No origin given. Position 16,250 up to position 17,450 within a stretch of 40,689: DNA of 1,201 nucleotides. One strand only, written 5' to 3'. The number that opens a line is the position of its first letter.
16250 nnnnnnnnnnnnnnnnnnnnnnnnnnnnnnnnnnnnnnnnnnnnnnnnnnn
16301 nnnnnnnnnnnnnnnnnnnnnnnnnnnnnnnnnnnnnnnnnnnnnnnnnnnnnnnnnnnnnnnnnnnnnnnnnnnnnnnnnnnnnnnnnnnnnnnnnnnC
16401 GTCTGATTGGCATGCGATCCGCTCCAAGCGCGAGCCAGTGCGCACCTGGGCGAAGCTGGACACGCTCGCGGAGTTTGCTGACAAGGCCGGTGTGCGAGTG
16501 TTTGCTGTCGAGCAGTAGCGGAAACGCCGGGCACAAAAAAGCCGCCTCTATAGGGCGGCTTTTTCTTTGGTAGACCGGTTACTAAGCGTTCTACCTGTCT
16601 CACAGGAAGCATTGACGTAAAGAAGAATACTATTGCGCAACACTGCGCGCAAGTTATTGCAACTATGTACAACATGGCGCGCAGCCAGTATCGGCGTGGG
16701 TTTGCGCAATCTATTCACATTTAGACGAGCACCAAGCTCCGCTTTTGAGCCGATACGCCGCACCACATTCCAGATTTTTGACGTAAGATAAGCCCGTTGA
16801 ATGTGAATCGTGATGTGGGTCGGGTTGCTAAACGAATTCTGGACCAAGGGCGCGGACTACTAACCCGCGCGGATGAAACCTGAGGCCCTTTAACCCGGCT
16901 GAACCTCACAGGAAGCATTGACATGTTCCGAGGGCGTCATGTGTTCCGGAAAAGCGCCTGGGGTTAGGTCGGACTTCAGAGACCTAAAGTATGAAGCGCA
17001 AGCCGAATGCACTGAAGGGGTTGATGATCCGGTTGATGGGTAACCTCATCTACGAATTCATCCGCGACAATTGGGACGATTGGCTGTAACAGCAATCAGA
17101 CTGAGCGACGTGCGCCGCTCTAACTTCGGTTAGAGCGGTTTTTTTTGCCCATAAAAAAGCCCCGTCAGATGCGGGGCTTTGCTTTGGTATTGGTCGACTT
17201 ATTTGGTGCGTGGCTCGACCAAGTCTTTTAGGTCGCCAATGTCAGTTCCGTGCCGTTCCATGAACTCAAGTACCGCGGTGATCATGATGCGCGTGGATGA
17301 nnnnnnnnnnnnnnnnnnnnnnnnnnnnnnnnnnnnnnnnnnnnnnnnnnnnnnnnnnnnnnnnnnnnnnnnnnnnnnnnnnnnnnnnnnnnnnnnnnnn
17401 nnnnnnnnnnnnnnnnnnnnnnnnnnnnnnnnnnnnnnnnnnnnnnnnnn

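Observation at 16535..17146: Type I toxin-antitoxin-like module: a predicted 80-nt sRNA whose first 18 nt are perfectly complementary to the leader of a 32-codon ORF 300 bp away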

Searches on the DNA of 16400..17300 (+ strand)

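Call 8: search_dna_similar(query=window:16400-17300:+, collection=phages, mode=distant, max_rows=30)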
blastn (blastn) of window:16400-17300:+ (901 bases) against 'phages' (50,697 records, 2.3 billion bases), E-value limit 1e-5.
No match.
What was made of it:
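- Tried and rejected: blastn of the region against 50,697 phage records gave no match (call 8).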

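Call 9: search_dna_similar(query=window:16400-17300:+, collection=plasmids, mode=distant, max_rows=30)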
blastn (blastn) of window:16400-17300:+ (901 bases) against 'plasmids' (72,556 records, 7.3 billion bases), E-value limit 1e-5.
Records with a match: 6; places in all: 8; records where one place covers at least 80% of the query: 0.
Best place of each record, by identity: 80-90% 4; 60-80% 2.
By first word of the organism name: Pseudomonas 6.
By predicted mobility (MOB-suite, as given by PLSDB): non-mobilizable 5; conjugative 1.
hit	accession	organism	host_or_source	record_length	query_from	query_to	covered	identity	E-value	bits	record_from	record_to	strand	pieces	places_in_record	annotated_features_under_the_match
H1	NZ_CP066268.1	Pseudomonas tremae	Prunus avium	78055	385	693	34%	77.2%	2e-53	218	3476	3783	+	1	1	none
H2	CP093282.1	Pseudomonas silvicola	Cunninghamia lanceolata,cell ...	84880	385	619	26%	78.2%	2e-40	174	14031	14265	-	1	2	none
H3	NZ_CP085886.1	Pseudomonas sp. HN2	Pure culture,rhizosphere soil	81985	1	117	13%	86.3%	4e-30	140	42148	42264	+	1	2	hypothetical protein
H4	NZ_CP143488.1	Pseudomonas silesiensis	single cell,landfill for plastics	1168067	134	218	9%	82.6%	4e-11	78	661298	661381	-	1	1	record has no annotation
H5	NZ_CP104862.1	Pseudomonas fragi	pure culture,soil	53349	123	182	7%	85.0%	3e-7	65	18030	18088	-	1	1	none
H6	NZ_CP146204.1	Pseudomonas sp. 4810-S13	genome assymbly,Winogradsky column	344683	738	794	6%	86.0%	3e-7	64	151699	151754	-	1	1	none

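Call 10: get_annotated_region(hit=H1, flank=4000)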
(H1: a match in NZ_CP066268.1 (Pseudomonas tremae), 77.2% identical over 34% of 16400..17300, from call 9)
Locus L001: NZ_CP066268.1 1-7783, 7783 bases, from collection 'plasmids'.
description: Pseudomonas tremae strain PA-1-12B plasmid p1, complete sequence
organism: Pseudomonas tremae (NCBI taxid 200454)
taxonomy: Bacteria; Pseudomonadota; Gammaproteobacteria; Pseudomonadales; Pseudomonadaceae; Pseudomonas; Pseudomonas tremae
host: -; source: Prunus avium; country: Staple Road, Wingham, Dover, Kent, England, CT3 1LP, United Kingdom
typing (MOB-suite, as given by PLSDB): conjugative; replicon rep_cluster_283; relaxase MOBP; mating-pair formation MPF_I
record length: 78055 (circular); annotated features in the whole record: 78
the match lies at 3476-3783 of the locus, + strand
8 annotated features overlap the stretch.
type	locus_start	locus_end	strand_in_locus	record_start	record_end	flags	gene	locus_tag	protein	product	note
CDS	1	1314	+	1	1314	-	-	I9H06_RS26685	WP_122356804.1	replication initiation protein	-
CDS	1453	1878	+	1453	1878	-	-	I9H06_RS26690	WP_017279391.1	S24 family peptidase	-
CDS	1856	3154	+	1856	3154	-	-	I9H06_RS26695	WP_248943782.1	Y-family DNA polymerase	-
CDS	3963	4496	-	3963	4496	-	-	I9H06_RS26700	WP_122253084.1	hypothetical protein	-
CDS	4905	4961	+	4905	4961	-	-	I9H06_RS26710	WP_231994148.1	hypothetical protein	-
CDS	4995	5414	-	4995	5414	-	-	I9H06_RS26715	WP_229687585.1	hypothetical protein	-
CDS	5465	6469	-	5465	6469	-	-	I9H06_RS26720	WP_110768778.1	ParB/RepB/Spo0J family partition protein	GO:0007059 - chromosome segregation [Evidence IEA]; GO:0000910 - cytokinesis [Evidence IEA]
CDS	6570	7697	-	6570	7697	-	-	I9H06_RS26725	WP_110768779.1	ParA family protein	-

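Call 11: get_annotated_region(hit=H2, flank=4000)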
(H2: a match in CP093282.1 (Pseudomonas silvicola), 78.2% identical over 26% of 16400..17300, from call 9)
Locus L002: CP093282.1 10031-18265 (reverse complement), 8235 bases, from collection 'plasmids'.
description: Pseudomonas silvicola strain T1-3-2 plasmid p2, complete sequence
organism: Pseudomonas silvicola (NCBI taxid 2908006)
taxonomy: Bacteria; Pseudomonadota; Gammaproteobacteria; Pseudomonadales; Pseudomonadaceae; Pseudomonas; Pseudomonas silvicola
host: -; source: Cunninghamia lanceolata,cell culture,cone; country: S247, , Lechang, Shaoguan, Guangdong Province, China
typing (MOB-suite, as given by PLSDB): non-mobilizable
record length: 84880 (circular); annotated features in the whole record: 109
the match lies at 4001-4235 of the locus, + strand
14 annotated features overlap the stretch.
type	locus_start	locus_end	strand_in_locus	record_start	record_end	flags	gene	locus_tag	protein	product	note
CDS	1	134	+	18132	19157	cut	-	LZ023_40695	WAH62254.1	DNA-binding protein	-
CDS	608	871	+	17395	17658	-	-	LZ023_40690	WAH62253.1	hypothetical protein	-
CDS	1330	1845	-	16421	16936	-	-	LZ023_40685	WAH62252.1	hypothetical protein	-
CDS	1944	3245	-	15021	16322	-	-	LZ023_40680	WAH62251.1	Y-family DNA polymerase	-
CDS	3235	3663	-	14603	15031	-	-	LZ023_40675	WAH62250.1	S24 family peptidase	-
CDS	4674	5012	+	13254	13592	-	-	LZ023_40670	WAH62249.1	hypothetical protein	-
CDS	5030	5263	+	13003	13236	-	-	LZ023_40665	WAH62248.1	hypothetical protein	-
CDS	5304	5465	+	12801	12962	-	-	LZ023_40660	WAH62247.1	hypothetical protein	-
CDS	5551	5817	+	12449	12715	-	-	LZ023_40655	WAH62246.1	hypothetical protein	-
CDS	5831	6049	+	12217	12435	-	-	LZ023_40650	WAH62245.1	hypothetical protein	-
CDS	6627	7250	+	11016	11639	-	-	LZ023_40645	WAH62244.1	recombinase family protein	-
CDS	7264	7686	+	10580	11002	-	-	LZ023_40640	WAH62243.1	hypothetical protein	-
CDS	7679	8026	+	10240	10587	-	-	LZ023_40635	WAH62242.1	hypothetical protein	-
CDS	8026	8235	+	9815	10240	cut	-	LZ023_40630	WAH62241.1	hypothetical protein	-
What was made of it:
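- Neither gene is annotated in any of the public records that carry it (calls 10, 11).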

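Call 12: get_annotated_region(hit=H4, flank=4000)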
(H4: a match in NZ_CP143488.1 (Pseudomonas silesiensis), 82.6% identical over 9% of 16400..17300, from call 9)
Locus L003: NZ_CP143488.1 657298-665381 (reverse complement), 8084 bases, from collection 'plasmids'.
description: Pseudomonas silesiensis strain G3 plasmid pPL1, complete sequence
organism: Pseudomonas silesiensis (NCBI taxid 1853130)
taxonomy: Bacteria; Pseudomonadota; Gammaproteobacteria; Pseudomonadales; Pseudomonadaceae; Pseudomonas; Pseudomonas silesiensis
host: -; source: single cell,landfill for plastics; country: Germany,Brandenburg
typing (MOB-suite, as given by PLSDB): non-mobilizable
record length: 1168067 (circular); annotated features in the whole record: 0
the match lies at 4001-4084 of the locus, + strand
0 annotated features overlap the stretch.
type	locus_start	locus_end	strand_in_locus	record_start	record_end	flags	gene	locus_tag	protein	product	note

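Call 13: get_annotated_region(hit=H3, flank=4000)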
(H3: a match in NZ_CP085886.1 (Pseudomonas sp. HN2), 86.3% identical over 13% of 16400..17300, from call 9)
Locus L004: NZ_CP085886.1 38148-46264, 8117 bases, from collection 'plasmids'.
description: Pseudomonas sp. HN2 plasmid pHN2, complete sequence
organism: Pseudomonas sp. HN2 (NCBI taxid 2884805)
taxonomy: Bacteria; Pseudomonadota; Gammaproteobacteria; Pseudomonadales; Pseudomonadaceae; Pseudomonas; Pseudomonas sp. HN2
host: -; source: Pure culture,rhizosphere soil; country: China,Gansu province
typing (MOB-suite, as given by PLSDB): non-mobilizable
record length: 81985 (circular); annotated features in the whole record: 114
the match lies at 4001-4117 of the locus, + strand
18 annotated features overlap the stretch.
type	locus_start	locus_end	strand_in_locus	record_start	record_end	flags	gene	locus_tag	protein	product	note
CDS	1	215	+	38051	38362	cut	-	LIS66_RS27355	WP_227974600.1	hypothetical protein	-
CDS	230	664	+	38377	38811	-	-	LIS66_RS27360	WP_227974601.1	hypothetical protein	-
CDS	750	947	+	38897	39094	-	-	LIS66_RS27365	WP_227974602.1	hypothetical protein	-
CDS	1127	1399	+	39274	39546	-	-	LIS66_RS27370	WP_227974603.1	hypothetical protein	-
CDS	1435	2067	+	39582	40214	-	-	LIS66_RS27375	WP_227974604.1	hypothetical protein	-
CDS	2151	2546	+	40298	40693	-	-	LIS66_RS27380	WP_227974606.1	hypothetical protein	-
CDS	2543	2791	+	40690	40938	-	-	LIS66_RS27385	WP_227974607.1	hypothetical protein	-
CDS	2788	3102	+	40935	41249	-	-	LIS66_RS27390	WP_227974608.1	hypothetical protein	-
CDS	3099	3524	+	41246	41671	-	-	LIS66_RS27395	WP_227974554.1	hypothetical protein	-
CDS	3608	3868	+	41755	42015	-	-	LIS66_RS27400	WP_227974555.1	hypothetical protein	-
CDS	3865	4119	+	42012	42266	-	-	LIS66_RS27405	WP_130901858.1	hypothetical protein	-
CDS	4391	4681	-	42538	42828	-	-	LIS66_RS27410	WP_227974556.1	hypothetical protein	-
CDS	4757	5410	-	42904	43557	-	-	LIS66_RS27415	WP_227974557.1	ParA family protein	-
CDS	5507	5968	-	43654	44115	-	-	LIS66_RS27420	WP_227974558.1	hypothetical protein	-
CDS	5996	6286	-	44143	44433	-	-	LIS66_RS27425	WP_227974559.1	hypothetical protein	-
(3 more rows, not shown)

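Call 17: search_rna_families(source=window, start=16450, end=17250, threshold=evalue, max_evalue=10, show_alignments=2)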
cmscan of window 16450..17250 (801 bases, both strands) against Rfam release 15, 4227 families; matches with E-value up to 10: 29.
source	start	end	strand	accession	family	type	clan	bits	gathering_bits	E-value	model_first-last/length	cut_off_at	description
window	16533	16631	-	RF00106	RNAI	Gene; antisense;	-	28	47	0.0053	1-102/102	no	RNAI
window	16535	16615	-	RF02552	RcsR1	Gene; sRNA;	-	26.6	60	0.0037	1-96/96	no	RcsR1 sRNA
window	17151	17227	-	RF00513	Trp_leader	Cis-reg; leader;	-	26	41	0.0064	1-100/100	no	Tryptophan operon leader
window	16477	16568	+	RF01859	Phe_leader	Cis-reg; leader;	-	25.6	55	0.069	1-125/125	no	Phenylalanine leader peptide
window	16456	16571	+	RF01772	rnk_pseudo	Cis-reg; leader;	-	24.4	55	0.097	1-108/108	no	Pseudomonas rnk leader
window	16529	16606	-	RF01409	STnc250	Gene; sRNA;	-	22.5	42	0.06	1-94/94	no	STnc250 Hfq binding RNA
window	17119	17179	+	RF02236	asX2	Gene; sRNA;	-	22.1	70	0.078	1-87/87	no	Xanthomonas sRNA asX2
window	17156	17247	-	RF01393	isrJ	Gene; sRNA;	-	21.9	37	0.14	6-75/75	no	isrJ Hfq binding RNA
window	17147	17194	-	RF02076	STnc100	Gene; sRNA;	-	21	47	0.03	160-206/206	no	Gammaproteobacterial sRNA STnc100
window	16534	16593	-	RF00512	Leu_leader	Cis-reg; leader;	-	18.4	50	0.44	1-148/148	no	Leucine operon leader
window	17156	17182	-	RF00195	RsmY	Gene; sRNA;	CL00106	18.2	57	0.048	96-121/121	no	RsmY RNA family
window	16532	16635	-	RF01859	Phe_leader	Cis-reg; leader;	-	18.2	55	3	1-125/125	no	Phenylalanine leader peptide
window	16501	16581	+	RF02621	BSnc120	Gene; sRNA;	-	18.1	114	0.43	1-88/88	no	Brucella sRNA 120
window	16497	16567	+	RF00106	RNAI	Gene; antisense;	-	17.8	47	1.1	1-102/102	no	RNAI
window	16536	16564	-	RF02609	BSR0602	Gene; sRNA;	-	17.7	191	0.18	132-160/169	no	Brucella sRNA 0602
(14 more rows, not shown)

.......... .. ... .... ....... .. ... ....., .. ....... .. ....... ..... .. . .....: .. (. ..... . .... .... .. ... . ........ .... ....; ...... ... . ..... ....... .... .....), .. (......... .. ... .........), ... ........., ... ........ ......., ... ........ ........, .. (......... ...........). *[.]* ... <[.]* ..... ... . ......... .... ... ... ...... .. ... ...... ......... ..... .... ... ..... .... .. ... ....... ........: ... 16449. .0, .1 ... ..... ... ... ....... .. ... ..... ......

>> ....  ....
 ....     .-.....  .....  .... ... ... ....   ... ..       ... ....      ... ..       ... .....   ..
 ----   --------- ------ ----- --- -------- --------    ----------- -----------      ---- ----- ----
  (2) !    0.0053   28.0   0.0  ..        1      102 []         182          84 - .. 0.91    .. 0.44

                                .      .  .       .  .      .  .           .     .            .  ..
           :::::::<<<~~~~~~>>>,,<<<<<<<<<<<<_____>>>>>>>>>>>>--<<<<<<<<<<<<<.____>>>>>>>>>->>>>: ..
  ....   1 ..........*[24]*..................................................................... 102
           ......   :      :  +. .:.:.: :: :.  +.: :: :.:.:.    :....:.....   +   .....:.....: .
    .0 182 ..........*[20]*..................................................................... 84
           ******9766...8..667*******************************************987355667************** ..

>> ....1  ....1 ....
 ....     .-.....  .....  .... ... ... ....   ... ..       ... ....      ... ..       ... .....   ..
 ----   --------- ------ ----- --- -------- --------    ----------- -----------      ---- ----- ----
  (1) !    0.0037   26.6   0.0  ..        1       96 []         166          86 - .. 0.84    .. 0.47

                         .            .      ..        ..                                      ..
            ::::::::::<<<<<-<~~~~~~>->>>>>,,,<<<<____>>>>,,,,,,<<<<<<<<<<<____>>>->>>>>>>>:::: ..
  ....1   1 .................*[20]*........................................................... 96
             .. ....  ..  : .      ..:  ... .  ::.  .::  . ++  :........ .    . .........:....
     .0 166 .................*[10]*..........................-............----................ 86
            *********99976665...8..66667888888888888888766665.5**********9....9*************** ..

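Call 21: search_dna_similar(query=L001:3225-3850:+, collection=plasmids, mode=distant, max_rows=60)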
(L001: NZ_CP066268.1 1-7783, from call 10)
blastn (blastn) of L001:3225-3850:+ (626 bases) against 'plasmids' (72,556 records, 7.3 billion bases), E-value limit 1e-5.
Records with a match: 11; places in all: 12; records where one place covers at least 80% of the query: 2.
Best place of each record, by identity: >=99% 1; 95-99% 4; 80-90% 4; 60-80% 2.
By first word of the organism name: Pseudomonas 11.
By predicted mobility (MOB-suite, as given by PLSDB): conjugative 6; non-mobilizable 5.
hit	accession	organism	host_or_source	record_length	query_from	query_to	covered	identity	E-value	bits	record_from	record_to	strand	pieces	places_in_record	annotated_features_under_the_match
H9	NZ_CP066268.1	Pseudomonas tremae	Prunus avium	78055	1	626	100%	100.0%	0e+0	1130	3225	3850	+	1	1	none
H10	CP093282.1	Pseudomonas silvicola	Cunninghamia lanceolata,cell ...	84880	10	619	97%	78.6%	5e-135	488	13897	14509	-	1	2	none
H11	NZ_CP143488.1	Pseudomonas silesiensis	single cell,landfill for plastics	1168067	13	139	20%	72.9%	8e-6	60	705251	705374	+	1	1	record has no annotation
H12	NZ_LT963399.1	Pseudomonas cerasi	-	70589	1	60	10%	95.0%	1e-16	96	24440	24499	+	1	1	DUF4113 domain-containing protein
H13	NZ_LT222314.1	Pseudomonas cerasi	Prunus cerasus (sour cherry),Sour ...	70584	1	60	10%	95.0%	1e-16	96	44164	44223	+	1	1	DUF4113 domain-containing protein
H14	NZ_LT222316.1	Pseudomonas cerasi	Prunus cerasus (sour cherry),Sour ...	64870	1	60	10%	95.0%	1e-16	96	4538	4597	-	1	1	DUF4113 domain-containing protein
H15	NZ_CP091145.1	Pseudomonas avellanae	hazelnut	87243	1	60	10%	95.0%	1e-16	96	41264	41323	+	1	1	DUF4113 domain-containing protein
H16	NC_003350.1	Pseudomonas putida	-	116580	567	617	8%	86.5%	8e-6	60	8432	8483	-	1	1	none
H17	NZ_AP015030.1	Pseudomonas putida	-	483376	567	617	8%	86.5%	8e-6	60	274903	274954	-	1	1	none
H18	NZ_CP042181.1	Pseudomonas sp. KBS0802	environmental isolate,soil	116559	567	617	8%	86.5%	8e-6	60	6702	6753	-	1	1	none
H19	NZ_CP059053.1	Pseudomonas putida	soil,coke and gas plant treatment ...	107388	567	617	8%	86.5%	8e-6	60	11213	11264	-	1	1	none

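Call 85: build_rna_model(alignment_id=A3, structure=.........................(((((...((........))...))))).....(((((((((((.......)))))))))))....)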
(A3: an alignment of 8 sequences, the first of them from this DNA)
Model R1 built from alignment A3 (8 sequences, 91 columns); structure: as given.
model positions 86; base pairs 18; branch points 1; effective number of sequences 1.91; information 0.662 bits per position. Calibrated on 0.2 Mb of random sequence (short: E-values are rough).
structure used (alignment columns):
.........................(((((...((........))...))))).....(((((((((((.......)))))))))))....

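Call 86: search_with_rna_model(model_id=R1, sources=[window, L001, L002, L003, L004, L005, L026, L027, L030, L035, L036, L037, L038, L039, L040, L041], max_evalue=1)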
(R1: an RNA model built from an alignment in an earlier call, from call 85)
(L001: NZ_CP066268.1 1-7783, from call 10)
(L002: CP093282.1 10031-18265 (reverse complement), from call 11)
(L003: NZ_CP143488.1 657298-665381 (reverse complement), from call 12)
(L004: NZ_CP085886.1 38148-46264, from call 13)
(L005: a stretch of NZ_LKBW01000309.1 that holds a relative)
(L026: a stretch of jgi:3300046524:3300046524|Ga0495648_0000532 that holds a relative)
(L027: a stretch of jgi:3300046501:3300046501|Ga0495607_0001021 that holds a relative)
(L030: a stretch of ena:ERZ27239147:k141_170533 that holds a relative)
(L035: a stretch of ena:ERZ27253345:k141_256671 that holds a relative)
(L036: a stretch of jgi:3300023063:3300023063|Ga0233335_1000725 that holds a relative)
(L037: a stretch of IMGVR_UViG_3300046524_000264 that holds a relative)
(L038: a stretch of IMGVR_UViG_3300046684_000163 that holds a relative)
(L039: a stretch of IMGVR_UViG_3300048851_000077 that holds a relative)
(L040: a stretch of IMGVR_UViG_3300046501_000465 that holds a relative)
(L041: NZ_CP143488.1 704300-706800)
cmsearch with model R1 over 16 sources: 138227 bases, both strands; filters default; matches with E-value up to 1: 62.
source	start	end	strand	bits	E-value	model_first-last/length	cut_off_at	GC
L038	8505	8590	+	102.6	1.2e-22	1-86/86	no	0.51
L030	451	535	-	99.5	6.9e-22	1-86/86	no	0.53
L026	2484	2569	-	99.1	8.4e-22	1-86/86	no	0.48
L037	1392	1477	-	99.1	8.4e-22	1-86/86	no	0.48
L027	2483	2568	-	98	1.5e-21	1-86/86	no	0.49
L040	974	1059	+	98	1.5e-21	1-86/86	no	0.49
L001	3236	3321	-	96.4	3.7e-21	1-86/86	no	0.49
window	16534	16619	-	95.6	5.9e-21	1-86/86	no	0.48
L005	733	818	+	90.7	8.9e-20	1-86/86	no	0.51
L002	3759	3844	-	87.2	6.4e-19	1-86/86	no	0.5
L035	2551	2635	-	85.2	1.9e-18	1-86/86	no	0.48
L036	1240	1324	-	85.2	1.9e-18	1-86/86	no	0.48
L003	4002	4085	-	84.9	2.3e-18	1-86/86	no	0.54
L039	1343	1433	+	75.4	4.4e-16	1-86/86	no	0.47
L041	951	1036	-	67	4.4e-14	1-86/86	no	0.48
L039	2187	2285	+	38.4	3.6e-07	1-86/86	no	0.52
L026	3219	3303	-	36.7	9.1e-07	1-86/86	no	0.51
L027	3221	3305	-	36.7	9.1e-07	1-86/86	no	0.51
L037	2127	2211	-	36.7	9.1e-07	1-86/86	no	0.51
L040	237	321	+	36.7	9.1e-07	1-86/86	no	0.51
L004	4127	4209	-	28.8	7.1e-05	1-86/86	no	0.54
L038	8560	8591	-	27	0.0002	53-84/86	no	0.47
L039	1403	1433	-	26.7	0.00024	54-84/86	no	0.39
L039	2253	2320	-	26.2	0.00031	1-86/86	no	0.51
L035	2550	2581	+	25.1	0.00056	53-84/86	no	0.44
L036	1239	1270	+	25.1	0.00056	53-84/86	no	0.44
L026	2483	2514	+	24.8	0.00067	53-84/86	no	0.41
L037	1391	1422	+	24.8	0.00067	53-84/86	no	0.41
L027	2482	2513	+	24.8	0.00067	53-84/86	no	0.41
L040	1029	1060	-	24.8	0.00067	53-84/86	no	0.41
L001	3196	3268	+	24.7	0.0007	1-86/86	no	0.48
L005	788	819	-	23.7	0.0012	53-84/86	no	0.44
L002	3717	3792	+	23.3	0.0015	1-86/86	no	0.55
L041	909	983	+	22.4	0.0025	1-86/86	no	0.51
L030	424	483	+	20.9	0.0059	1-86/86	no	0.53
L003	3965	4034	+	19.8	0.011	1-86/86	no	0.5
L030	15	78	+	18.6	0.021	1-86/86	no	0.41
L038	7941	8031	-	17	0.052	1-86/86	no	0.47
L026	3155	3252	+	16.9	0.053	1-86/86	no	0.49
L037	2063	2160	+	16.9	0.053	1-86/86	no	0.49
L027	3155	3254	+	16.7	0.058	1-86/86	no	0.49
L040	288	387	-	16.7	0.058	1-86/86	no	0.49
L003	4761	4843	-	15.7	0.1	1-86/86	no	0.49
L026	3080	3145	+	15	0.16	1-86/86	no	0.56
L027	3080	3145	+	15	0.16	1-86/86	no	0.56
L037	1988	2053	+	15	0.16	1-86/86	no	0.56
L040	397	462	-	15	0.16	1-86/86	no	0.56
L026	5794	5855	+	14.6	0.19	1-86/86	no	0.39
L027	5797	5858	+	14.6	0.19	1-86/86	no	0.39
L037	4702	4763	+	14.6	0.19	1-86/86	no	0.39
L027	3952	4027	-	14.1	0.25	1-86/86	no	0.58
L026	3950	4025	-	13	0.45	1-86/86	no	0.57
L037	2858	2933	-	13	0.45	1-86/86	no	0.57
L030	1046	1116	+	12.8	0.53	1-86/86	no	0.48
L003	4712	4791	+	12.7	0.55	1-86/86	no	0.55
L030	47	131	-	12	0.81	1-86/86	no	0.58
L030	1125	1186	-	11.9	0.85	1-86/86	no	0.58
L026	5823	5910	-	11.8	0.89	1-86/86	no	0.42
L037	4731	4818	-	11.8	0.89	1-86/86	no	0.42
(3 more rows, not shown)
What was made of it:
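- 16534..16619 (-): Predicted ~84-nt sRNA gene (candidate antitoxin): 5' seed, hairpin, A-rich linker and rho-independent terminator. The covariance model built from 8 homologues gives one strong hit in the window, 95.6 bits, E = 6e-21 (calls 85, 86).
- The covariance model finds it in every module (call 86).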
